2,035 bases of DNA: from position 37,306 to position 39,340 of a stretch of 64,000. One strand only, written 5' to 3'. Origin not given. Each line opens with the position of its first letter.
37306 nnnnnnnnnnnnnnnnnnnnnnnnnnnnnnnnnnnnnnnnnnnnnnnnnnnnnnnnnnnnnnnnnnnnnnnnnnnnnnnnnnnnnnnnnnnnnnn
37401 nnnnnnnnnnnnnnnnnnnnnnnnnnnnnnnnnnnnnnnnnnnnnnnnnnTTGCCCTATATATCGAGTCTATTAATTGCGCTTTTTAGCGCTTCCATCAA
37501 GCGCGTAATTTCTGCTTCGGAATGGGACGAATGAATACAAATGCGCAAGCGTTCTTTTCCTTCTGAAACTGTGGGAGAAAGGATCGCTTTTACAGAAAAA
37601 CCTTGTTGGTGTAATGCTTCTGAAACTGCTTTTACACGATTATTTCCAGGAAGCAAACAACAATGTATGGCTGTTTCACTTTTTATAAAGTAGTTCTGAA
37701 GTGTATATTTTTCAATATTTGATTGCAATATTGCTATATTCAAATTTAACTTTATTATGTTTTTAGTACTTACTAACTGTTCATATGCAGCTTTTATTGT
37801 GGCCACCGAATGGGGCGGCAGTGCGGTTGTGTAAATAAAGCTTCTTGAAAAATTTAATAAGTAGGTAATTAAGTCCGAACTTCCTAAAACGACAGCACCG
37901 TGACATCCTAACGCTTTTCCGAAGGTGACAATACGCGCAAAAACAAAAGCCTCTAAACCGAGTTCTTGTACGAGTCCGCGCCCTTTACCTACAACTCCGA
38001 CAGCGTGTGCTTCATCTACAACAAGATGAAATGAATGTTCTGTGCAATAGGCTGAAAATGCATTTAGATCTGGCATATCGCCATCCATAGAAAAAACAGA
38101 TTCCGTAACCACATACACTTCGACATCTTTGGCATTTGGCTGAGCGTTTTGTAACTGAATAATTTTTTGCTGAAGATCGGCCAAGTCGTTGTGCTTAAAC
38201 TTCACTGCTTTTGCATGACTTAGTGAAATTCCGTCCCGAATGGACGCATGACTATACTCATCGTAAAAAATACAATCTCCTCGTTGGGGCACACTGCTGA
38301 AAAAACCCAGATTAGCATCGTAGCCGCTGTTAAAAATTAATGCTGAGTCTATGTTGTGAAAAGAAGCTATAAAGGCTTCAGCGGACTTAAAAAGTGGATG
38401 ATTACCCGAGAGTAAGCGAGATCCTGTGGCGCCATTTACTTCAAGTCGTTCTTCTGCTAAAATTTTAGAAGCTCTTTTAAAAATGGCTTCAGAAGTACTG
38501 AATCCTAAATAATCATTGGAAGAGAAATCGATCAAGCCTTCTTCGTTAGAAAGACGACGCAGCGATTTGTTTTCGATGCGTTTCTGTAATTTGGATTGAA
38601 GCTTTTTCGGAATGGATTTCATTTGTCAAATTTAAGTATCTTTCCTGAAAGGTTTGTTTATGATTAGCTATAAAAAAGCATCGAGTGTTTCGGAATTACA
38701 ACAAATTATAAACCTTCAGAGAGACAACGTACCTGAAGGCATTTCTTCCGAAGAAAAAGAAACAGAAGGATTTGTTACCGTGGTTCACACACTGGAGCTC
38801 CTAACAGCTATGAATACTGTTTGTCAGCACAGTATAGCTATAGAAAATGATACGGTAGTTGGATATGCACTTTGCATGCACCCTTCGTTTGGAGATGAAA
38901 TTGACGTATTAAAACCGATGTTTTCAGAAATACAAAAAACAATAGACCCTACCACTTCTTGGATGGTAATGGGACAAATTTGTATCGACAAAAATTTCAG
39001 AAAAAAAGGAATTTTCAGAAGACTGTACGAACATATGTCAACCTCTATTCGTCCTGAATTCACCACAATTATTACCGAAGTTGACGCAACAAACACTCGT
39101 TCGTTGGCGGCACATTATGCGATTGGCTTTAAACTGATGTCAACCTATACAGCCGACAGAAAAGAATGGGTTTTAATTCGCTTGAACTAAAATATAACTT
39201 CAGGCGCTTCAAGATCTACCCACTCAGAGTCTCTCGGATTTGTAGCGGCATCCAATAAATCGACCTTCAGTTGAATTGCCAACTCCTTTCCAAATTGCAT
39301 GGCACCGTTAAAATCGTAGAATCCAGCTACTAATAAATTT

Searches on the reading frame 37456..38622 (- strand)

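Call 95: search_protein_families(library=pfam, proteins=[window:37456-38622:-], max_evalue=0.0001)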
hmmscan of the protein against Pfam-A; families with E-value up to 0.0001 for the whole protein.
window:37456-38622:- (388 aa): 1 family
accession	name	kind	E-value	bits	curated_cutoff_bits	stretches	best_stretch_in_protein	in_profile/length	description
PF00155.27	Aminotran_1_2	-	4.2e-42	145.1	19.7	1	30-379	3-361/361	Aminotransferase class I and II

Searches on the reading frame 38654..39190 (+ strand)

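Call 95: search_protein_families(library=pfam, proteins=[window:38654-39190:+], max_evalue=0.0001)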
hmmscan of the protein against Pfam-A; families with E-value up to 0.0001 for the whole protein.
window:38654-39190:+ (178 aa): 2 families
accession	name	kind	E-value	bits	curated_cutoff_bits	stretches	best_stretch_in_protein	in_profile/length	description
PF00583.31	Acetyltransf_1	-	9e-06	26.4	20.7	1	58-159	34-116/116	Acetyltransferase (GNAT) family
PF08445.16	FR47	-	1e-05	25.8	22.1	1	105-164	23-82/86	FR47-like protein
